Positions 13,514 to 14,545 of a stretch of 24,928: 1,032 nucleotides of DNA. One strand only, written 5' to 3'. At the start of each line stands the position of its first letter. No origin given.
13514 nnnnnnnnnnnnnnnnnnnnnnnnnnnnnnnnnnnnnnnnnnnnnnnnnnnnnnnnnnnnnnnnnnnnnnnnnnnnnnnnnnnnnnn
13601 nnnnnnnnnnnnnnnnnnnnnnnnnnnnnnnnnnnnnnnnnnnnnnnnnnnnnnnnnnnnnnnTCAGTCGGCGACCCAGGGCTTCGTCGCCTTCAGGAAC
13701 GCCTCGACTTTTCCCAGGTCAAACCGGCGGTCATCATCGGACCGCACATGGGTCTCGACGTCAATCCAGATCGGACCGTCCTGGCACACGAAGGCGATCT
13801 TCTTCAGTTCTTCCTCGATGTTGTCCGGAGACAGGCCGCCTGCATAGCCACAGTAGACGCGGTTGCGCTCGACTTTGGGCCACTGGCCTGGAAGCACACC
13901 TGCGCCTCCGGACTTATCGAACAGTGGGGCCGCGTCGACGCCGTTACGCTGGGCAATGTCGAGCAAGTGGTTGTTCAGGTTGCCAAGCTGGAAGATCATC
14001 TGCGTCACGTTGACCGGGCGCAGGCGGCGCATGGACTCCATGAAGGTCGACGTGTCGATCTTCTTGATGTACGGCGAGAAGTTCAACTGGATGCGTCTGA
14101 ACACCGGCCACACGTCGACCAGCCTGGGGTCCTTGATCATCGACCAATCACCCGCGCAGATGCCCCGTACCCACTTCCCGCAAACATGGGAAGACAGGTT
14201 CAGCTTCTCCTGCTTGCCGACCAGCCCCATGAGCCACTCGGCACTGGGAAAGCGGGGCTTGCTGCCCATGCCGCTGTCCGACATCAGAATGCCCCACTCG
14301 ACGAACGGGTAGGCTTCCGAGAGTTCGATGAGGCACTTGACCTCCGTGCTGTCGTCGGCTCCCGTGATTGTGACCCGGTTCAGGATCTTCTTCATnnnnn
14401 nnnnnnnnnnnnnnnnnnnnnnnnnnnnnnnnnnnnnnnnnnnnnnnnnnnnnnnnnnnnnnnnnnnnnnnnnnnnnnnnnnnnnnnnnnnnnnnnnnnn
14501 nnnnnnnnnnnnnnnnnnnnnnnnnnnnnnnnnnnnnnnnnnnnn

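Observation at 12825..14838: Nudix hydrolase / TrpF-PRAI-like TIM barrel / 208-aa / 71-aa operon behind one leaderless promoter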

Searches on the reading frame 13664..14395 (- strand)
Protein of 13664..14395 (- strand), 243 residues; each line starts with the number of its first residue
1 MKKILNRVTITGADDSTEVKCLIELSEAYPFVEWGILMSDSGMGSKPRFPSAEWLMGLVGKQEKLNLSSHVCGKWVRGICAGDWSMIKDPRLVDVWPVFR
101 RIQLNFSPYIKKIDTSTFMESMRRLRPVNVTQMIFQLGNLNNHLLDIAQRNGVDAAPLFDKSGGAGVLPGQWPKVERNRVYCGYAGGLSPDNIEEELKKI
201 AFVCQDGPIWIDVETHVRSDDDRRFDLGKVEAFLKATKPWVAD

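Call 3: search_protein_families(library=pfam, proteins=[window:13664-14395:-], max_evalue=1)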
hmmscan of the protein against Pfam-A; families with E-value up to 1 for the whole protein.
window:13664-14395:- (243 aa): 1 family
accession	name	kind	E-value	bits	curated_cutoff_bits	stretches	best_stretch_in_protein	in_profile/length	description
PF00697.28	PRAI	-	7.2e-06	26.3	22.7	1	144-234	107-191/193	N-(5'phosphoribosyl)anthranilate (PRA) isomerase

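Call 4: search_protein_families(library=phrogs, proteins=[window:13664-14395:-], max_evalue=0.1)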
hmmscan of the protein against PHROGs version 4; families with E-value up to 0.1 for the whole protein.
window:13664-14395:- (243 aa): 0 families

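Call 7: search_solved_structures(query=window:13664-14395:-, max_evalue=10, show_alignments=2)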
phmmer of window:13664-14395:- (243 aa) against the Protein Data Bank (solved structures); distinct sequences matched with E-value up to 10: 0.

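Call 9: find_homologous_proteins(query=window:13664-14395:-)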
Query window:13664-14395:- (243 aa): 1590 proteins with E <= 0.001 among 1951 candidates; the best 120 are listed.
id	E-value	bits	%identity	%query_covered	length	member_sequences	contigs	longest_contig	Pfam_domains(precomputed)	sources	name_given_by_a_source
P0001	5.4e-148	509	90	100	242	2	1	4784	PF00697.29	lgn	-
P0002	2.8e-95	336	61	100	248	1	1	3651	-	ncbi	-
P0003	4.1e-93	329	58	100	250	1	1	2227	-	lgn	-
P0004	6.3e-80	286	55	100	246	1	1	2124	PF00697.29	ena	-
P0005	5.7e-77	276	56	100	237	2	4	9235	-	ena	-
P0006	6.9e-77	276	53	100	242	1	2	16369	-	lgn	-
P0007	1.2e-76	275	53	99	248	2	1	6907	-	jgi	-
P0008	2.1e-75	271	54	99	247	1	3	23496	PF00697.29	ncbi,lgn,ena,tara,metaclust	tara:strand:- start:1594 stop:2337 length:744 start_codon:yes stop_codon:yes gene_type:complete|meta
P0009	2.2e-75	271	55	97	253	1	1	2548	PF00697.29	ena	-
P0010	3.2e-75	271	51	100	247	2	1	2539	PF00697.29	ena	-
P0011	2.0e-74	268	52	99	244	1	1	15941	PF00697.29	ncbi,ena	-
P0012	5.4e-74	267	53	100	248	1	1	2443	-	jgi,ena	-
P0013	8.3e-74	266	49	100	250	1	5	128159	-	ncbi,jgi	ncbi:MAG: hypothetical protein ACW99G_02685 [Candidatus Thorarchaeota archaeon]|jgi:phosphoribosylan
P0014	1.7e-72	262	51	99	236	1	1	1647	-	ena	-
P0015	1.2e-71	259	53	100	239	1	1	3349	-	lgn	-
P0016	4.1e-71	257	50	99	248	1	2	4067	PF00697.29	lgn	-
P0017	8.2e-71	256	51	100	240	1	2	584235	PF00697.29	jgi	jgi:hypothetical protein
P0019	3.8e-70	254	50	99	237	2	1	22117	PF00697.29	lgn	-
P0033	3.0e-68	248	49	99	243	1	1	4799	PF00697.29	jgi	jgi:phosphoribosylanthranilate isomerase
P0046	6.6e-67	243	47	99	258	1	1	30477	PF00697.29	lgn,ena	-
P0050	5.8e-66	240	50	98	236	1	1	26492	PF00697.29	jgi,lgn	jgi:phosphoribosylanthranilate isomerase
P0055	2.0e-65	239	49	100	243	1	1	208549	-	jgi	-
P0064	2.1e-64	235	49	98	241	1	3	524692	-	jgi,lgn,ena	-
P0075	1.8e-63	232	47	100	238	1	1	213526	PF00697.29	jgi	-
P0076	1.9e-63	232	48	98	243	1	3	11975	PF00697.29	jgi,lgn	jgi:phosphoribosylanthranilate isomerase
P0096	4.0e-62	228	45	100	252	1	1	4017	PF00697.29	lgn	-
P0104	1.8e-61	226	47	98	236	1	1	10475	PF00697.29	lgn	-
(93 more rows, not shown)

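Call 10: search_protein_families(library=ncbifam, proteins=[window:13664-14395:-], max_evalue=1)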
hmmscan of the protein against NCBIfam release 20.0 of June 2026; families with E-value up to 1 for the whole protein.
window:13664-14395:- (243 aa): 1 family
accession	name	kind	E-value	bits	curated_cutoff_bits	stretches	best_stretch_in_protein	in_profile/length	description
NF002298.0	PRK01222.1-4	equivalog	0.0022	17.7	215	1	160-238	132-203/209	phosphoribosylanthranilate isomerase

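Call 11: find_encoding_contigs(protein=window:13664-14395:-, flank=10000, max_places=5)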
Protein window:13664-14395:- (243 aa): 5 contigs read that carry it; 4 places shown.
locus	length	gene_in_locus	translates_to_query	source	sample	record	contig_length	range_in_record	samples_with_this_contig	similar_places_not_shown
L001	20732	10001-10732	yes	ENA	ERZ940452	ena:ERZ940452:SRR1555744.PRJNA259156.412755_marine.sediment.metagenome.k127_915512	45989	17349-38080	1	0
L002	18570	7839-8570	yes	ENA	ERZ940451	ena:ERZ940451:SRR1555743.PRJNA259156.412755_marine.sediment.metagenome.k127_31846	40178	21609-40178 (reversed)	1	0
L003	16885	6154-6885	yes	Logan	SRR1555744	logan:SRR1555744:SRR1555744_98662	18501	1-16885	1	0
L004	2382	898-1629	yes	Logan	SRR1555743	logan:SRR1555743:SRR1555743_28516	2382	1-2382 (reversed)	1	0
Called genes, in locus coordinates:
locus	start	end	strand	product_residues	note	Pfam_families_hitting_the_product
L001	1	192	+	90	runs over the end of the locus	-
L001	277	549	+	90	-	-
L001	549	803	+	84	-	-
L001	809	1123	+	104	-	-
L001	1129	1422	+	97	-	-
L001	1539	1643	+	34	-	-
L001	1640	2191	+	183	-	-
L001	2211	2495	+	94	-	-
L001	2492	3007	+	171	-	-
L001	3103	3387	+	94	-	-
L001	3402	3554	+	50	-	-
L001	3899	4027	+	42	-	-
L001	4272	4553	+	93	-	-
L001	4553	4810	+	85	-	-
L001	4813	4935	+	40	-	-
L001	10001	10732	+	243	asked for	PF00697:PRAI (weak)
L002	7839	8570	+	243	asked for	PF00697:PRAI (weak)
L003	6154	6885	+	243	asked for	PF00697:PRAI (weak)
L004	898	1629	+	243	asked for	PF00697:PRAI (weak)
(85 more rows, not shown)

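Call 12: find_encoding_contigs(protein=P0008, flank=8000, max_places=3)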
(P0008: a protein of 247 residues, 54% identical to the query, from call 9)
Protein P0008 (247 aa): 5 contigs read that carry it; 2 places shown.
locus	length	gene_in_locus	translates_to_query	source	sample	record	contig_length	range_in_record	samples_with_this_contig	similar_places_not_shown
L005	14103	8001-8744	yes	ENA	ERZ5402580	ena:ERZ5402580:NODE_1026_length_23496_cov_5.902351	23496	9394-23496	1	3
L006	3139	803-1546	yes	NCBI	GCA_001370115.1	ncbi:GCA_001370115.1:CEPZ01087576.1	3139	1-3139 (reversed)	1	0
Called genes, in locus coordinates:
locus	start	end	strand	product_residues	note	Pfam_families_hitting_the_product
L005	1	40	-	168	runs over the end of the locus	-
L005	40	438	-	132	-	-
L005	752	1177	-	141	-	-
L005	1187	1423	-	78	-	-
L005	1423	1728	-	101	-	-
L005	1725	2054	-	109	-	-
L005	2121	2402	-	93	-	-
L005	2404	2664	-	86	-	-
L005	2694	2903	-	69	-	-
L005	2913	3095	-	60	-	-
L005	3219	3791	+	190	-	-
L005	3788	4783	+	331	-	-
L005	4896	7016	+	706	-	PF03161:LAGLIDADG_2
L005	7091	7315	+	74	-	-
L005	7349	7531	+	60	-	-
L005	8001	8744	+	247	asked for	PF00697:PRAI (weak)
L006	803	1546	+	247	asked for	PF00697:PRAI (weak)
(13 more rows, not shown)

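Call 13: find_encoding_contigs(protein=P0013, flank=8000, max_places=3)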
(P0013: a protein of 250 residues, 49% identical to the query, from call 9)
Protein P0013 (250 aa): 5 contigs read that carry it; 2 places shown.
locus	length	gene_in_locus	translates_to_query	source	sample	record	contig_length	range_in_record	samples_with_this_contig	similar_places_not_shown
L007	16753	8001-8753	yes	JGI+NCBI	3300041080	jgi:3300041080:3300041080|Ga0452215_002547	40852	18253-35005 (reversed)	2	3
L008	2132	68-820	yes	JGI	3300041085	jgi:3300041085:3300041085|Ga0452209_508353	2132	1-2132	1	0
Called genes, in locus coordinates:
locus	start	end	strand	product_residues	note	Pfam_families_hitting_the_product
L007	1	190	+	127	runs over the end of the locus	-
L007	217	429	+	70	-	-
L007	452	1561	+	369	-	-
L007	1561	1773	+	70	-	-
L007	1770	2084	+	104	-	-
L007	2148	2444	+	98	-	-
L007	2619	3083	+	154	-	-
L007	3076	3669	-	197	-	PF00903:Glyoxalase, PF13669:Glyoxalase_4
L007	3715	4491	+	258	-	PF00535:Glycos_transf_2, PF13641:Glyco_tranf_2_3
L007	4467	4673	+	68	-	-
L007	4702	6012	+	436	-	PF06689:zf-C4_ClpX, PF07724:AAA_2, PF00004:AAA, PF07728:AAA_5 (weak), PF10431:ClpB_D2-small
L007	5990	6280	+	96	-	-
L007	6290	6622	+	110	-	-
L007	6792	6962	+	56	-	-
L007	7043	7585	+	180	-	PF01885:PTS_2-RNA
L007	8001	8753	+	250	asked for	-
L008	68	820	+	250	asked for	-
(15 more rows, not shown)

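Call 24: find_related_loci(query=A1, collection=viral_contigs, flank=6000)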
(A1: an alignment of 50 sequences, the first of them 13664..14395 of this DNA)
Query A1 (243 aa) in viral_contigs; peptide patterns used: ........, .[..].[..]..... (x = any residue, [..] = any of these).
43 stretches matched a pattern; 37 encode a relative of the query (tblastn E <= 1e-3); 36 distinct loci.
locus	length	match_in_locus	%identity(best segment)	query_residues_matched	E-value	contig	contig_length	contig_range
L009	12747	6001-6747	49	2-242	2e-73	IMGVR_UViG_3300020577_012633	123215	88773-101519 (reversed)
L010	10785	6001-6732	46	2-242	3e-69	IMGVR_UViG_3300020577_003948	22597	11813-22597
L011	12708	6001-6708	50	5-241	1e-68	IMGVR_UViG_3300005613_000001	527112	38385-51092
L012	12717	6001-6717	49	5-241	4e-69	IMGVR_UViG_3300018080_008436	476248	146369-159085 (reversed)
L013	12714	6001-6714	50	2-241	8e-68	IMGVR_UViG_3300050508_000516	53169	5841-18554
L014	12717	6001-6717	51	2-242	1e-67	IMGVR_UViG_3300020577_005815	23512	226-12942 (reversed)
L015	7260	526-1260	48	4-242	4e-66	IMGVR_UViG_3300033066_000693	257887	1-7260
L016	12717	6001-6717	47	4-242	6e-65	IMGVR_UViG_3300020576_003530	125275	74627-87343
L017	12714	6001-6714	48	2-242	5e-65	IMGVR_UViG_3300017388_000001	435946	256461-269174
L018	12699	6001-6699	47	4-241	5e-64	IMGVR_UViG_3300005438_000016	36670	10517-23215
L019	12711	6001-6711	45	4-242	1e-63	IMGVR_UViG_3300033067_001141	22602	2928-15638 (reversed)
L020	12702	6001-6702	46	5-242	7e-63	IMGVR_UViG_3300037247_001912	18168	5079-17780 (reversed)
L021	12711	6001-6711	43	4-241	3e-55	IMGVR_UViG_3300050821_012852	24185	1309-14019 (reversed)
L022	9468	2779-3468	46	5-241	4e-54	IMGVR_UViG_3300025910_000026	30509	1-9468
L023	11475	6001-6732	44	1-241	5e-54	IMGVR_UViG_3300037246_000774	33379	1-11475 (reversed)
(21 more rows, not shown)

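Call 26: predict_structure(alignment_id=A1)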
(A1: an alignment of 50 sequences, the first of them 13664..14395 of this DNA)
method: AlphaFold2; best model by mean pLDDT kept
length: 243 residues; sequences in the alignment: 50
mean_pLDDT: 93.1   pTM: 0.91
mean pLDDT of the five models: 93.1, 92.2, 92.1, 91.1, 89.4
residues with pLDDT >= 90: 201; 70-90: 33; 50-70: 9; < 50: 0
segments of 3 or more residues with pLDDT < 50: none
pLDDT, mean of each block of 10 residues (from residue 1): 95 96 98 97 92 98 98 94 96 97 81 89 95 86 89 94 87 81 96 97 91 95 93 98 92
secondary structure, 60 per line:
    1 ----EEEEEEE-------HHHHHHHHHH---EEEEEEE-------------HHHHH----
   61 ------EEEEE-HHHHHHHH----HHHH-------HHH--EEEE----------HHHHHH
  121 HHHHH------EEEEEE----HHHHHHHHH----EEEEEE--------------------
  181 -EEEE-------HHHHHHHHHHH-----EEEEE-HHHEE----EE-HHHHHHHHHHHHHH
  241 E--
elements in order: E5-11 H19-28 E32-38 H52-56 E67-71 H73-80 H85-88 E101-104 H115-125 E132-137 H142-150 E155-160 E182-185 H193-203 E209-213 H227-240

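Call 32: fold_search(model_id=the predicted structure, library=pdb)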
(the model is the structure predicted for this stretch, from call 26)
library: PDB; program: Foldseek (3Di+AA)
matches with E <= 10: 1176; with E <= 0.001: 36
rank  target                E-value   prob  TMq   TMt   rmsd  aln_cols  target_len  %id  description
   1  3lm7_B                1.1e-05  1.00  0.52  0.51   7.3       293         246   10  Crystal Structure of DUF1341 representative, from Yersinia enterocolitica subsp. enterocolitica 8081 (released 2010-02-23)
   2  3lm7_A                1.1e-05  1.00  0.44  0.44   8.4       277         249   10  Crystal Structure of DUF1341 representative, from Yersinia enterocolitica subsp. enterocolitica 8081 (released 2010-02-23)
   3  3m0z_D                1.3e-05  1.00  0.53  0.52   6.1       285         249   10  Crystal structure of putative aldolase from Klebsiella pneumoniae. (released 2010-03-31)
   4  3nzr_A                1.4e-05  1.00  0.53  0.52   6.1       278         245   10  Crystal structure of 2-dehydro-3-deoxyphosphogluconate aldolase from Vibrio fischeri ES114 (released 2010-09-08)
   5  3m0z_B                2.0e-05  1.00  0.56  0.55   5.6       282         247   12  Crystal structure of putative aldolase from Klebsiella pneumoniae. (released 2010-03-31)
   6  4aaj                  2.4e-05  1.00  0.55  0.64   5.3       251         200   17  Structure of N-(5'-phosphoribosyl)anthranilate isomerase from Pyrococcus furiosus (released 2012-10-31)
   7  3n73_B                2.9e-05  1.00  0.53  0.52   6.1       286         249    8  Crystal structure of a putative 4-hydroxy-2-oxoglutarate aldolase from Bacillus cereus (released 2010-06-09)
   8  3m0z_A                2.9e-05  1.00  0.53  0.52   6.3       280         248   11  Crystal structure of putative aldolase from Klebsiella pneumoniae. (released 2010-03-31)
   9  3mux_A                5.6e-05  1.00  0.51  0.50   6.8       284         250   10  The Crystal Structure of a putative 4-hydroxy-2-oxoglutarate aldolase from Bacillus anthracis to 1.45A (released 2010-05-12)
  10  3m6y_D                8.0e-05  1.00  0.44  0.43   8.6       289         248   11  Structure of 4-hydroxy-2-oxoglutarate aldolase from bacillus cereus at 1.45 a resolution. (released 2010-04-07)
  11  3nvt_B                8.5e-05  1.00  0.54  0.42   6.8       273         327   11  1.95 Angstrom crystal structure of a bifunctional 3-deoxy-7-phosphoheptulonate synthase/chorismate mutase (aroA) from  (released 2010-07-28)
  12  3m6y_A                9.5e-05  1.00  0.43  0.42   8.8       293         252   11  Structure of 4-hydroxy-2-oxoglutarate aldolase from bacillus cereus at 1.45 a resolution. (released 2010-04-07)
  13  3mux_B                1.1e-04  1.00  0.50  0.49   6.4       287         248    8  The Crystal Structure of a putative 4-hydroxy-2-oxoglutarate aldolase from Bacillus anthracis to 1.45A (released 2010-05-12)
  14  1vpy                  1.2e-04  1.00  0.48  0.47   7.0       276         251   12  CRYSTAL STRUCTURE OF a DUF72 family protein (EF0366) FROM ENTEROCOCCUS FAECALIS V583 AT 2.52 A RESOLUTION (released 2004-12-07)
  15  3tfc_A                1.6e-04  1.00  0.55  0.41   6.7       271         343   11  1.95 Angstrom crystal structure of a bifunctional 3-deoxy-7-phosphoheptulonate synthase/chorismate mutase (aroA) from  (released 2011-08-31)
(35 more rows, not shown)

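Call 35: search_protein_families(library=pfam, alignment_id=A2, max_evalue=0.001)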
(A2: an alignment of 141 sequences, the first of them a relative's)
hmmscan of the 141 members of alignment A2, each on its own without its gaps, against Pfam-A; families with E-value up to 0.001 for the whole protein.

A. member 1, L005:3788-4783:+ (331 aa): 0 families

B. families by the number of members that match (of 141 scanned): 63 families (the first 25 are shown)
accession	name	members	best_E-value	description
PF00579.31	tRNA-synt_1b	4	4.7e-68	tRNA synthetases class I (W and Y)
PF22421.1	SYY_C-terminal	4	5.6e-14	Tyrosine--tRNA ligase SYY-like C-terminal domain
PF16714.10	TyrRSs_C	4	3.5e-07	Tyrosyl-tRNA synthetase C-terminal domain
PF01479.30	S4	3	1.3e-06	S4 domain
PF07505.17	DUF5131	2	7.5e-82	Protein of unknown function (DUF5131)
PF01935.23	DUF87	2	7.5e-07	Helicase HerA, central domain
PF00294.29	PfkB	1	5.4e-39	pfkB family carbohydrate kinase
PF01885.22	PTS_2-RNA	1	2.3e-38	RNA 2'-phosphotransferase, Tpt1 / KptA family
PF22022.2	Phage_int_M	1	4.7e-33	Phage integrase central domain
PF00082.27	Peptidase_S8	1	2.5e-31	Subtilase family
PF03161.18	LAGLIDADG_2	1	1.7e-28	LAGLIDADG DNA endonuclease family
PF24027.1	DUF7338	1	3.8e-28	Family of unknown function (DUF7338)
PF04446.17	Thg1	1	7.7e-28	tRNAHis guanylyltransferase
PF12002.13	MgsA_C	1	3.1e-27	MgsA AAA+ ATPase C terminal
PF24043.1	DUF7352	1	1.1e-25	Domain of unknown function (DUF7352)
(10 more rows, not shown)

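Call 36: search_dna_similar(query=window:13664-14395:-, collection=phages, mode=protein, max_evalue=0.001, max_rows=25)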
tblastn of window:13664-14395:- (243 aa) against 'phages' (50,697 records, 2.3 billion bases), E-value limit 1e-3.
Records with a match: 4; places in all: 4; records where one place covers at least 80% of the query: 4.
Best place of each record, by identity: <60% 4.
By first word of the organism name: uncultured 3; Microcystis 1.
By host as written in the record: - 3; Microcystis wesenbergii 1.
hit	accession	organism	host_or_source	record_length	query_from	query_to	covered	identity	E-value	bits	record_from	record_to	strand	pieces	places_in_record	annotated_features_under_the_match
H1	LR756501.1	uncultured phage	metagenomic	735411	4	243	99%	40.9%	3e-52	187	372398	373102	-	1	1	record has no annotation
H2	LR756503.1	uncultured phage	metagenomic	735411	4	243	99%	40.9%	3e-52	187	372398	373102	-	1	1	record has no annotation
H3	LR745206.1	uncultured phage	metagenomic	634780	5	241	98%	35.1%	2e-29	121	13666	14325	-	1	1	record has no annotation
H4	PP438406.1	Microcystis phage Mwe-JY13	Microcystis wesenbergii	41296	8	243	97%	28.4%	7e-17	85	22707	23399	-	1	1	hypothetical protein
